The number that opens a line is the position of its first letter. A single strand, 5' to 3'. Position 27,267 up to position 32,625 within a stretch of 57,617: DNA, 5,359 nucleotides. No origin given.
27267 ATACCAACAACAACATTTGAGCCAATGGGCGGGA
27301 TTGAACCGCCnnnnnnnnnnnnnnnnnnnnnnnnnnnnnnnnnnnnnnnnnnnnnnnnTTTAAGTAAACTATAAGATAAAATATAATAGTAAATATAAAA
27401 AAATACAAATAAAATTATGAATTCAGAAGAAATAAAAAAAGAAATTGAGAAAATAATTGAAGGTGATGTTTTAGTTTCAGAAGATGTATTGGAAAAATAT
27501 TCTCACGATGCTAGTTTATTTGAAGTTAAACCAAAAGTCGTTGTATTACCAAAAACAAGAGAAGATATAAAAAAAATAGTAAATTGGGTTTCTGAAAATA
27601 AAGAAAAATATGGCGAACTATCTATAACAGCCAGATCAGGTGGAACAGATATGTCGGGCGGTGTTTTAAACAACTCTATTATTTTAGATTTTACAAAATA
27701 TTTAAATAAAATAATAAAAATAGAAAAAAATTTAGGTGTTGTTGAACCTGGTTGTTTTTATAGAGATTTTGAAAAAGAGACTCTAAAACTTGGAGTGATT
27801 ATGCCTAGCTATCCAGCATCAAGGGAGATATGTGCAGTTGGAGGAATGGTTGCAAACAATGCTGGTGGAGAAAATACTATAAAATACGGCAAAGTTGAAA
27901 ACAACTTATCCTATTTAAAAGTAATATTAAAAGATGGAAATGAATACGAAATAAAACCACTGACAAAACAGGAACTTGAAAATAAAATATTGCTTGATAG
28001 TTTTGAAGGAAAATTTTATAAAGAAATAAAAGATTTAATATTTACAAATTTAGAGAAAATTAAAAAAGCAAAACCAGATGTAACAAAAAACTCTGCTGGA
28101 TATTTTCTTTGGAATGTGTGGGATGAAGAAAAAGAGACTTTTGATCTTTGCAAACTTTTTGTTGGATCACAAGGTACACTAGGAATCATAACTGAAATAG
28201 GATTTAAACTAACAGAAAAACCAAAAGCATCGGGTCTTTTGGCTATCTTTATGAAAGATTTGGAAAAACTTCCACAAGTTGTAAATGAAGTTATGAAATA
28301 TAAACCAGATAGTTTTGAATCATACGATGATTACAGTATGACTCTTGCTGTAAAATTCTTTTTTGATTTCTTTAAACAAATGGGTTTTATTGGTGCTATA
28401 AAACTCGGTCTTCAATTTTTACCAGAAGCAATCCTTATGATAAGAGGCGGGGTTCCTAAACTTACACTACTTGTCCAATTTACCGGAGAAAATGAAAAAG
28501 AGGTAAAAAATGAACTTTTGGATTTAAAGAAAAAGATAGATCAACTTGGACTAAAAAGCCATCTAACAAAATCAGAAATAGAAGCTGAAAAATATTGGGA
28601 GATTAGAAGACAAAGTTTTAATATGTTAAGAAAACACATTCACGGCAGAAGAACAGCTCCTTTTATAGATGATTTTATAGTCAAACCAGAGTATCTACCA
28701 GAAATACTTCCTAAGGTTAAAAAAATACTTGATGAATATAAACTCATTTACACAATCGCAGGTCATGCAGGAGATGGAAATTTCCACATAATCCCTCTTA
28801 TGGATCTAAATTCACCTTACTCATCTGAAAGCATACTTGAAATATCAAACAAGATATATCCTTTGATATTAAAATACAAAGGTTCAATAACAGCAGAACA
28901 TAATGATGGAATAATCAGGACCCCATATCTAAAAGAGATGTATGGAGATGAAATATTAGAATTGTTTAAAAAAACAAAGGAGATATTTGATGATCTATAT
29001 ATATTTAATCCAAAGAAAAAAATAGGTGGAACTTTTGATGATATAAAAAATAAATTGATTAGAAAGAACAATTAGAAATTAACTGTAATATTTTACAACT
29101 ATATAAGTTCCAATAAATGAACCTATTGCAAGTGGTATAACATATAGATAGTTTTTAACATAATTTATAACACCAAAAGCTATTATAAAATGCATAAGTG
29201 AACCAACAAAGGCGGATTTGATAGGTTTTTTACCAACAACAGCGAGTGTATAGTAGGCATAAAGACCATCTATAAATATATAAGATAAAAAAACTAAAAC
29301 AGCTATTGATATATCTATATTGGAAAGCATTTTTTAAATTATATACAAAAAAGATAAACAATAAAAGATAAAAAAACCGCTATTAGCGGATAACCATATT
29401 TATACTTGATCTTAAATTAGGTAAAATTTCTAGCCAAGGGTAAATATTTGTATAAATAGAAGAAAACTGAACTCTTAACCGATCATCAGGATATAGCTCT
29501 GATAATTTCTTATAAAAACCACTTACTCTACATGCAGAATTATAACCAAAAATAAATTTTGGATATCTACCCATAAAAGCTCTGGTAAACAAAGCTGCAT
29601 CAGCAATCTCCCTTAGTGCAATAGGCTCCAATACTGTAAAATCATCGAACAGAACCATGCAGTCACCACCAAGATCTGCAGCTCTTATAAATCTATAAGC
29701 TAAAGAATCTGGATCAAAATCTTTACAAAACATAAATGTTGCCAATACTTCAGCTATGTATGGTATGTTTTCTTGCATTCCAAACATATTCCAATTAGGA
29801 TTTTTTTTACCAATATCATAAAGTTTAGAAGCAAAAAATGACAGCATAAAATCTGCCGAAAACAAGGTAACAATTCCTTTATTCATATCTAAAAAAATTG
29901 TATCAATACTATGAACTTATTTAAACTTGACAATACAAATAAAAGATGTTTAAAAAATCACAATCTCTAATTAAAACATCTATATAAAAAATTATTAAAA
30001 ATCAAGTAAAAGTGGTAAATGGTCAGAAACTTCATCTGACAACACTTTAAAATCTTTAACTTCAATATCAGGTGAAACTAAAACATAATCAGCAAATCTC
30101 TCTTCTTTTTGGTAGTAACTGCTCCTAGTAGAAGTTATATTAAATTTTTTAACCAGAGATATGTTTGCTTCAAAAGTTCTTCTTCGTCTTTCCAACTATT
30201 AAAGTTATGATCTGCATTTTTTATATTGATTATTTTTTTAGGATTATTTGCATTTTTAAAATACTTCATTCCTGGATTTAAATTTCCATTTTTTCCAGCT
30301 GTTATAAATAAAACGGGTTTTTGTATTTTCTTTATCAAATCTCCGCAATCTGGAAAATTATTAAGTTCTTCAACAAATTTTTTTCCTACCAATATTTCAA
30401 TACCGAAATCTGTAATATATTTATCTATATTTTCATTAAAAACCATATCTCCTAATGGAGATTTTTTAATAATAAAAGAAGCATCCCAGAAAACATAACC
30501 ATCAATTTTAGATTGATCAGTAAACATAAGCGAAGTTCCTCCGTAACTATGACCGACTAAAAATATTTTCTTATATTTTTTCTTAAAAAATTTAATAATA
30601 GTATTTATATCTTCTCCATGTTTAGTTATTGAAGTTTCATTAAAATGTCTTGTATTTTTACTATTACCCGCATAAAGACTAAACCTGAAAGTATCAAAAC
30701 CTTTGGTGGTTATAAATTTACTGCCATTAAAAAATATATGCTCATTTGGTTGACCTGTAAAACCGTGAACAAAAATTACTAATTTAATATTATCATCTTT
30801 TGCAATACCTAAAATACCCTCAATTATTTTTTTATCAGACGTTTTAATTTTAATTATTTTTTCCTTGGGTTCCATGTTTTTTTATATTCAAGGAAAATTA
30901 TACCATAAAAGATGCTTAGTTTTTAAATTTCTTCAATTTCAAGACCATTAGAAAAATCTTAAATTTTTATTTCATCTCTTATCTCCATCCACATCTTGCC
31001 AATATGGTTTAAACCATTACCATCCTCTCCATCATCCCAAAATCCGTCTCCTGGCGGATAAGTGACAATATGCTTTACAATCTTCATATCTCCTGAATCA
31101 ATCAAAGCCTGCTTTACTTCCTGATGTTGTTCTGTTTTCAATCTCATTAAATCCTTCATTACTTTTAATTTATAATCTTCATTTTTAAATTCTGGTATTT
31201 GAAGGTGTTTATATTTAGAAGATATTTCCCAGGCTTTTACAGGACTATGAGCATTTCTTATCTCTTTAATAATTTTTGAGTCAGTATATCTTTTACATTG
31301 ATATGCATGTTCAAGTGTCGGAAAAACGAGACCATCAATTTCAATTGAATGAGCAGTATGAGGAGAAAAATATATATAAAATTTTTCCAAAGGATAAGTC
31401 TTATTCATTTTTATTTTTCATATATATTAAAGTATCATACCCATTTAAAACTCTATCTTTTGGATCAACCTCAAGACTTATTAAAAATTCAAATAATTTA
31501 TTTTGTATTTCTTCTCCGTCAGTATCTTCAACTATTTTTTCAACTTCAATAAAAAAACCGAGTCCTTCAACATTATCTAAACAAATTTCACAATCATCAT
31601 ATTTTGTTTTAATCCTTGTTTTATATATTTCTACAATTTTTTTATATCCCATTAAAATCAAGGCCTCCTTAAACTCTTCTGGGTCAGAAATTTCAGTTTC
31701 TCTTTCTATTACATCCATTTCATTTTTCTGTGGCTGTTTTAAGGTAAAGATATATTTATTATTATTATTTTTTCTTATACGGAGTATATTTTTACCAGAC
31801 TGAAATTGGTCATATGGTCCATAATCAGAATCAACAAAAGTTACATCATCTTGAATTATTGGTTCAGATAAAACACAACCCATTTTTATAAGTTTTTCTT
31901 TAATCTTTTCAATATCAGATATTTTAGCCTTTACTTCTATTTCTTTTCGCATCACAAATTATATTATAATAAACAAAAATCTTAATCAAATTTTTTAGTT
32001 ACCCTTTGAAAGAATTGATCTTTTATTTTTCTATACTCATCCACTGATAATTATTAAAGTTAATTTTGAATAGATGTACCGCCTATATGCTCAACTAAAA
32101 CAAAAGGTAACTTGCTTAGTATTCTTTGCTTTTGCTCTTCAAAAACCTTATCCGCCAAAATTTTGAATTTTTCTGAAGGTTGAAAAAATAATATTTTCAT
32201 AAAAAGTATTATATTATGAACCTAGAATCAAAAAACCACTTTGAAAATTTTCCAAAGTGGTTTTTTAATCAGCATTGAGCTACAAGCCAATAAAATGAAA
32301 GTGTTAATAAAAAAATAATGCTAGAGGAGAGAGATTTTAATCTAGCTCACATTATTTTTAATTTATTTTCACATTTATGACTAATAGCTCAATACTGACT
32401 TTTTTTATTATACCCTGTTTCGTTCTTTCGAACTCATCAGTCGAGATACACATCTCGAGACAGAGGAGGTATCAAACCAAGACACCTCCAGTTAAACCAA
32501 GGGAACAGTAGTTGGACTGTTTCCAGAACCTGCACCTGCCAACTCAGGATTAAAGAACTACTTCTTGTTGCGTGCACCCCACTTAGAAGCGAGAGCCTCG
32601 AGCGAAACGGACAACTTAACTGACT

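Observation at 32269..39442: GC-rich ~7 kb island at the tRNA-Asp 3' flank: DEAH helicase plus orphan genes and dense RNA structure, with no integrase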

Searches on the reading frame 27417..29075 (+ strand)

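Call 31: search_protein_families(library=pfam, proteins=[window:27417-29075:+], max_evalue=0.01)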
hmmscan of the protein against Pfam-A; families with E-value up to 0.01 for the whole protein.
window:27417-29075:+ (552 aa): 2 families
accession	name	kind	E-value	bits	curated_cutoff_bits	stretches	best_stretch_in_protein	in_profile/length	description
PF02913.24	FAD-oxidase_C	-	9.6e-41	140.6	21.2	1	269-534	2-247/248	FAD linked oxidases, C-terminal domain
PF01565.28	FAD_binding_4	-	5.2e-27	94.7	26.4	1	39-177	1-136/139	FAD binding domain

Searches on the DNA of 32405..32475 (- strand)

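Call 58: build_rna_model(alignment_id=A6, structure=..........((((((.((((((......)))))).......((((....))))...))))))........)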
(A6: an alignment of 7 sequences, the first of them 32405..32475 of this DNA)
Model R2 built from alignment A6 (7 sequences, 71 columns); structure: as given.
model positions 71; base pairs 16; branch points 1; effective number of sequences 2.76; information 0.794 bits per position. Calibrated on 0.2 Mb of random sequence (short: E-values are rough).
structure used (alignment columns):
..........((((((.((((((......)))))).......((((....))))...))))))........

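Call 59: search_with_rna_model(model_id=R2, sources=[window, L001, L005, L006, L008, L009, L010, L011, L012, L013, L014, L015, L020, L021, L022, L023, L024, L025, L026, L027, L028, L029, L030, L031, L032], max_evalue=1)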
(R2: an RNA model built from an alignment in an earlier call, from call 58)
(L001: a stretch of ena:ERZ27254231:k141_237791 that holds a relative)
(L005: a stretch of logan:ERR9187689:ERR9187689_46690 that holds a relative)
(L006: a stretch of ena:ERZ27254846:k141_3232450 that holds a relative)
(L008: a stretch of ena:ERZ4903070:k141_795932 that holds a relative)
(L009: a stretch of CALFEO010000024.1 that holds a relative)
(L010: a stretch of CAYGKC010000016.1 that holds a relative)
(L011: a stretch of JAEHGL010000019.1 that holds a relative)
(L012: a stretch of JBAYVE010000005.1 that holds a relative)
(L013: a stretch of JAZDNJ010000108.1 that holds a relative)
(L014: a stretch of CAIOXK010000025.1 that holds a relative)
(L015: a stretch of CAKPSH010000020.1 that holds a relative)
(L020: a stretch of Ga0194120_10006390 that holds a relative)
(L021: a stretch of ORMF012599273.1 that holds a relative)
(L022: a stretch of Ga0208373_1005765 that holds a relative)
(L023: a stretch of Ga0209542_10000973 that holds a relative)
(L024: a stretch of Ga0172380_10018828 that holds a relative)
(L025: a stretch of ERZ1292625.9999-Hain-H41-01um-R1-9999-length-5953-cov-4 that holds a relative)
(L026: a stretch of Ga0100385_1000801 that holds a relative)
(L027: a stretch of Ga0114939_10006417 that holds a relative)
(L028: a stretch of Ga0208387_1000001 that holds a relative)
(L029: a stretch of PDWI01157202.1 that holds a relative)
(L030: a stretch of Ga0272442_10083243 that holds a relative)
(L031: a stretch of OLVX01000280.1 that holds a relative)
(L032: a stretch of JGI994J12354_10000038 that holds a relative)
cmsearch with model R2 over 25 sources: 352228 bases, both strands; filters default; matches with E-value up to 1: 15.
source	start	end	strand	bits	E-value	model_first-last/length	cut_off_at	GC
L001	9775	9845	+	87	4.3e-22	1-71/71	no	0.48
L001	13703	13773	+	86.9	4.6e-22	1-71/71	no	0.46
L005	285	355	+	86.1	8e-22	1-71/71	no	0.45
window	32405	32475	-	85.9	8.8e-22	1-71/71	no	0.41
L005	4497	4567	+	84.5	2.2e-21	1-71/71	no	0.44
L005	2506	2576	+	83.6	4.2e-21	1-71/71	no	0.49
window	36355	36425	-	82.7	7.9e-21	1-71/71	no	0.44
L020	4280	4352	+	66.1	5.4e-16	1-71/71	no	0.42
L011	11995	12065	+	64.6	1.4e-15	1-71/71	no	0.44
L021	5817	5887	+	61.7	9.7e-15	1-71/71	no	0.54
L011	7701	7773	+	57.7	1.4e-13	1-71/71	no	0.42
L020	423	493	+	55.8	5.2e-13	1-71/71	no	0.42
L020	2678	2761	+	46.8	2.1e-10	1-71/71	no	0.4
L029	2480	2543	+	15.1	0.37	1-71/71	no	0.52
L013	10103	10155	+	14.6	0.49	1-71/71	no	0.45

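Call 69: search_with_rna_model(model_id=R2, sources=[L100, L101], max_evalue=1)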
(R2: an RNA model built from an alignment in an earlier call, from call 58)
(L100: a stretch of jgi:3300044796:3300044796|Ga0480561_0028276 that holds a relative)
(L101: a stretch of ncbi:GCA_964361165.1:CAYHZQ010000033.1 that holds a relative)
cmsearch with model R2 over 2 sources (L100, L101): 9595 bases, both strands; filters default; matches with E-value up to 1: 3.
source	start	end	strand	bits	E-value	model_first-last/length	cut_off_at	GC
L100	2098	2168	+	83.9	9.4e-23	1-71/71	no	0.51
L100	3297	3367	+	71.5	3.8e-19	1-71/71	no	0.44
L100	4081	4151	+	70.9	5.8e-19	1-71/71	no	0.49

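Call 98: search_with_rna_model(model_id=R2, sources=[L104, L105, L106, L107, L108], max_evalue=0.01, show_alignments=3)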
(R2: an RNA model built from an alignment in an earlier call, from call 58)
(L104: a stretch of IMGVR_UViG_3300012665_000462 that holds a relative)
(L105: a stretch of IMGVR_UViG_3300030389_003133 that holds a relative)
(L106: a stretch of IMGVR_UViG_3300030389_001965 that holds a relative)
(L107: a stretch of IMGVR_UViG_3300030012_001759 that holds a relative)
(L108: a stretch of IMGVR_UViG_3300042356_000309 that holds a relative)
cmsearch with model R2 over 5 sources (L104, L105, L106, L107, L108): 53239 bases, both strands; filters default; matches with E-value up to 0.01: 8.
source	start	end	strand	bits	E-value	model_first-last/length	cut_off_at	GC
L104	9996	10066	-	71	3e-18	1-71/71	no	0.46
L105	7775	7845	+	70.8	3.3e-18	1-71/71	no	0.45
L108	4560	4630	+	65.1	1.5e-16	1-71/71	no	0.45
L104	12382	12452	-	60.9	2.6e-15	1-71/71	no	0.44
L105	8110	8180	+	56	6.8e-14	1-71/71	no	0.49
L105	9874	9944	+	51.8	1.2e-12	1-71/71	no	0.41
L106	268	322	-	24.9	7.7e-05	1-71/71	no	0.29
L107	4594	4648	+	24.9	7.7e-05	1-71/71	no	0.29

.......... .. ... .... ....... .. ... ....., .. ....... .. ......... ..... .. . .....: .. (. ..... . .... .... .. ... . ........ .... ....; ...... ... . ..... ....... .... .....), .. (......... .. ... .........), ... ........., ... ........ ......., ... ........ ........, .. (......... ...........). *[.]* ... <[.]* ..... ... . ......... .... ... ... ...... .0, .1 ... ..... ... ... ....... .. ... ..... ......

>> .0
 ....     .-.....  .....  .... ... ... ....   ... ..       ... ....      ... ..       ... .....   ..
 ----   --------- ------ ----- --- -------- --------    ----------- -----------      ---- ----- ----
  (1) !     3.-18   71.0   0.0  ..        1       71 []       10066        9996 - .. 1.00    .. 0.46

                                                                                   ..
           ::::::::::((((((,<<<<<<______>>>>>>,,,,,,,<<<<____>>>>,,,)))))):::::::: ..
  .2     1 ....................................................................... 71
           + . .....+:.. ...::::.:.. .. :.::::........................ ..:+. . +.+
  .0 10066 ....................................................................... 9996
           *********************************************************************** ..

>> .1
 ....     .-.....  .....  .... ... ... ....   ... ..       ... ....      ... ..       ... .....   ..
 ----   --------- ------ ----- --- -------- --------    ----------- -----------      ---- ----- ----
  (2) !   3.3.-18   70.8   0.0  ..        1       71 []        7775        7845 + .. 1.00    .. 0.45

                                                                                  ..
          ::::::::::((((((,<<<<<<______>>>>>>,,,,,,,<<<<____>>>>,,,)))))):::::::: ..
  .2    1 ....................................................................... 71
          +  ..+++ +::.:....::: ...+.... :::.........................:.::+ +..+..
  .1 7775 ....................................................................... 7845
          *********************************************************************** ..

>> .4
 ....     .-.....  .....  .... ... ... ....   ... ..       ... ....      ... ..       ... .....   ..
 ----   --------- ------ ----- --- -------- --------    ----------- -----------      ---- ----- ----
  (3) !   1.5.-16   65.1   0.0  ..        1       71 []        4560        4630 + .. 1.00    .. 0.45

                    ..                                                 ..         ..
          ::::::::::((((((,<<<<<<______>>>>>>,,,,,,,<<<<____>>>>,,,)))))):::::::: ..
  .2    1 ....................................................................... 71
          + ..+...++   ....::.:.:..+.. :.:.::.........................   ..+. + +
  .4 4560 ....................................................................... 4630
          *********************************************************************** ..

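Call 131: search_with_rna_model(model_id=R2, sources=[L109, L110, L111, L112, L113, L114, L115], max_evalue=0.1)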
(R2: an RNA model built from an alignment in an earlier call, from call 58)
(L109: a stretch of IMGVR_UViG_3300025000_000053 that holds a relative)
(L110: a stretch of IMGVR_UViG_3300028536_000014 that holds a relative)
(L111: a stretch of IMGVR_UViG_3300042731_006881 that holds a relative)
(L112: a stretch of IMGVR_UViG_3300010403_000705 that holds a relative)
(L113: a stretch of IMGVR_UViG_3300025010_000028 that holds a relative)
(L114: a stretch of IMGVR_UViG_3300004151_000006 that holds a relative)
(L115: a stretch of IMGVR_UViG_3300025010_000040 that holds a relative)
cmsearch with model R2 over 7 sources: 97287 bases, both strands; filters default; matches with E-value up to 0.1: 0.
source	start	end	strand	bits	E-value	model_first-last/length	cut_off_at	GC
